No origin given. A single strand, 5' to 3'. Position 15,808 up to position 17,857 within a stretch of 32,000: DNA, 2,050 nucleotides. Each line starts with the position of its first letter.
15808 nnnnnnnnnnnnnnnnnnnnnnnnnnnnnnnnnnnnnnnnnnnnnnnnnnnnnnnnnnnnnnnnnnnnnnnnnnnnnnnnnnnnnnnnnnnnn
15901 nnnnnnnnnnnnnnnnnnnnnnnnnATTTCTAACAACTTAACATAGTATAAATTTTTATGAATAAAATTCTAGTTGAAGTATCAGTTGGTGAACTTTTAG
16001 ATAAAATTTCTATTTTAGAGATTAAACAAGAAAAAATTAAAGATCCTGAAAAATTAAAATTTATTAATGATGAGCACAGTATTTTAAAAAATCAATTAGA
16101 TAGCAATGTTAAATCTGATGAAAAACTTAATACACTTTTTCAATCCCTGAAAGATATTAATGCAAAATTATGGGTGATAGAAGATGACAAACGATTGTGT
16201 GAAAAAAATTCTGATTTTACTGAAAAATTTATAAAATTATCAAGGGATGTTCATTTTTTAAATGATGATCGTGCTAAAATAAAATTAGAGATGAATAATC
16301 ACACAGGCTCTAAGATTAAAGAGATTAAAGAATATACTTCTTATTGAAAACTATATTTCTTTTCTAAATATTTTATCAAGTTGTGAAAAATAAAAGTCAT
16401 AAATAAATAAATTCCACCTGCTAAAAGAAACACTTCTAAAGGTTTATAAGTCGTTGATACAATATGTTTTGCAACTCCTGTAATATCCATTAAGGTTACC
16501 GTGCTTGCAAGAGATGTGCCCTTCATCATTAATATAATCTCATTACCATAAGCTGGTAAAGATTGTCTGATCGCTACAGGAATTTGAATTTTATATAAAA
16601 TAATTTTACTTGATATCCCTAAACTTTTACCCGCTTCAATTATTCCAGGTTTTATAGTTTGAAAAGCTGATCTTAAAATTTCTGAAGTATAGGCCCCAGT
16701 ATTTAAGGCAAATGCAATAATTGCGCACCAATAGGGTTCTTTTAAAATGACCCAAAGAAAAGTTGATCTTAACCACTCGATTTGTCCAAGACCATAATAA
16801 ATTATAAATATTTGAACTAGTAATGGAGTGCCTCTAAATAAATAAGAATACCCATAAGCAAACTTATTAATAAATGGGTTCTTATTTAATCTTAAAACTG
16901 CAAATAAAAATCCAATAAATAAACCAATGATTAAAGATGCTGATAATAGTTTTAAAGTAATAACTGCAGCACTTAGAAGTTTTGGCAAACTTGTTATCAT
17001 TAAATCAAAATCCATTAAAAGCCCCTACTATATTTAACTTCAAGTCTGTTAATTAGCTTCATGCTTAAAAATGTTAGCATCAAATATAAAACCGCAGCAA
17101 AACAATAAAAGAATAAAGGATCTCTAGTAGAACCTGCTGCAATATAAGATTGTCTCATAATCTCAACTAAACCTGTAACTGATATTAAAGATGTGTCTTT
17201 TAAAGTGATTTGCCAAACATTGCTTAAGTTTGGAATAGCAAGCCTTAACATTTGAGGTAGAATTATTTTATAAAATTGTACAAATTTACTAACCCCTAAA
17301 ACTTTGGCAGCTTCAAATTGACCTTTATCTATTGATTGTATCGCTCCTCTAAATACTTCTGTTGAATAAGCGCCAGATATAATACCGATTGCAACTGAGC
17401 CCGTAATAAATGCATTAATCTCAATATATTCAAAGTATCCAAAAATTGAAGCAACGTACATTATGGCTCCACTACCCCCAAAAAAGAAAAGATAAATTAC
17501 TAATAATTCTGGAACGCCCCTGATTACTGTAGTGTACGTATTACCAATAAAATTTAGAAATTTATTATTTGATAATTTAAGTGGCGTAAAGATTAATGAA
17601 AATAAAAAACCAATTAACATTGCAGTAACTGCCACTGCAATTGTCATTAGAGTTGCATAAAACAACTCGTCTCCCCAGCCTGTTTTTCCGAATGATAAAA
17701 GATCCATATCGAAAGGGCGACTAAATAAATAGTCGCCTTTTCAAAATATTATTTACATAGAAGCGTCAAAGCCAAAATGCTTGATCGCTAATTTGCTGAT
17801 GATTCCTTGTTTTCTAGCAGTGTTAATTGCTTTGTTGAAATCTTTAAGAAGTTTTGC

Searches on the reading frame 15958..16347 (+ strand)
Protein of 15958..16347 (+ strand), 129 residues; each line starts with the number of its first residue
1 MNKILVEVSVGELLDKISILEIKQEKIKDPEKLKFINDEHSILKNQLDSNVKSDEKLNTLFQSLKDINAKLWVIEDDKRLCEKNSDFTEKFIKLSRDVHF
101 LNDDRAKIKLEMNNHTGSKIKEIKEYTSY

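Call 24: search_protein_families(library=pfam, proteins=[window:15958-16347:+], max_evalue=0.001)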
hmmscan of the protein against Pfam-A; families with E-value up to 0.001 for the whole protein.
window:15958-16347:+ (129 aa): 1 family
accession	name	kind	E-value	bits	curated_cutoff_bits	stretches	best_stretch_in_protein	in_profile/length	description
PF19662.4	DUF6165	-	3.8e-12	46.5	27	1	6-127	3-116/134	Family of unknown function (DUF6165)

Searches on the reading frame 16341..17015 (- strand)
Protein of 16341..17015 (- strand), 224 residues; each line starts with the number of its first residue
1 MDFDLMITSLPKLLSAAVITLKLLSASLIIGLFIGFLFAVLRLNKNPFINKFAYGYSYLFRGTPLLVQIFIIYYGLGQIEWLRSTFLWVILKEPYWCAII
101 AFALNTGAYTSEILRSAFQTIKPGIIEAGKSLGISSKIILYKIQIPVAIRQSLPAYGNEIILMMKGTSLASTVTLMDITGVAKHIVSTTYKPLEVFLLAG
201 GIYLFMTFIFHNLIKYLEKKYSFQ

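Call 24: search_protein_families(library=pfam, proteins=[window:16341-17015:-], max_evalue=0.001)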
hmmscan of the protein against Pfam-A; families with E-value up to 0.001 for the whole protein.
window:16341-17015:- (224 aa): 1 family
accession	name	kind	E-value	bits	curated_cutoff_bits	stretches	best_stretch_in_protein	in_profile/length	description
PF00528.27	BPD_transp_1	-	2.6e-21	76.6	26.4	1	31-221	1-182/184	Binding-protein-dependent transport system inner membrane component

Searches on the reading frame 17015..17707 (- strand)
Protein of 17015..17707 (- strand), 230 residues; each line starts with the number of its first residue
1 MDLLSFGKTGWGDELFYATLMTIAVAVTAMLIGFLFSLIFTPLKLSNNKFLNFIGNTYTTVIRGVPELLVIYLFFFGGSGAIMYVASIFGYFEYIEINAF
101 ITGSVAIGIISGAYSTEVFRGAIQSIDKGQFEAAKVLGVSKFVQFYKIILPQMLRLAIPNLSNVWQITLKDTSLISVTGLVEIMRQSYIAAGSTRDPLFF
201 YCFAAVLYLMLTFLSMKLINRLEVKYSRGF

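Call 24: search_protein_families(library=pfam, proteins=[window:17015-17707:-], max_evalue=0.001)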
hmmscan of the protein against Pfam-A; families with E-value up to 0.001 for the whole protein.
window:17015-17707:- (230 aa): 1 family
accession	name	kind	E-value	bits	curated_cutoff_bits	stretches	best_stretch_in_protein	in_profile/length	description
PF00528.27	BPD_transp_1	-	2.7e-17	63.5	26.4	1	33-221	1-176/184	Binding-protein-dependent transport system inner membrane component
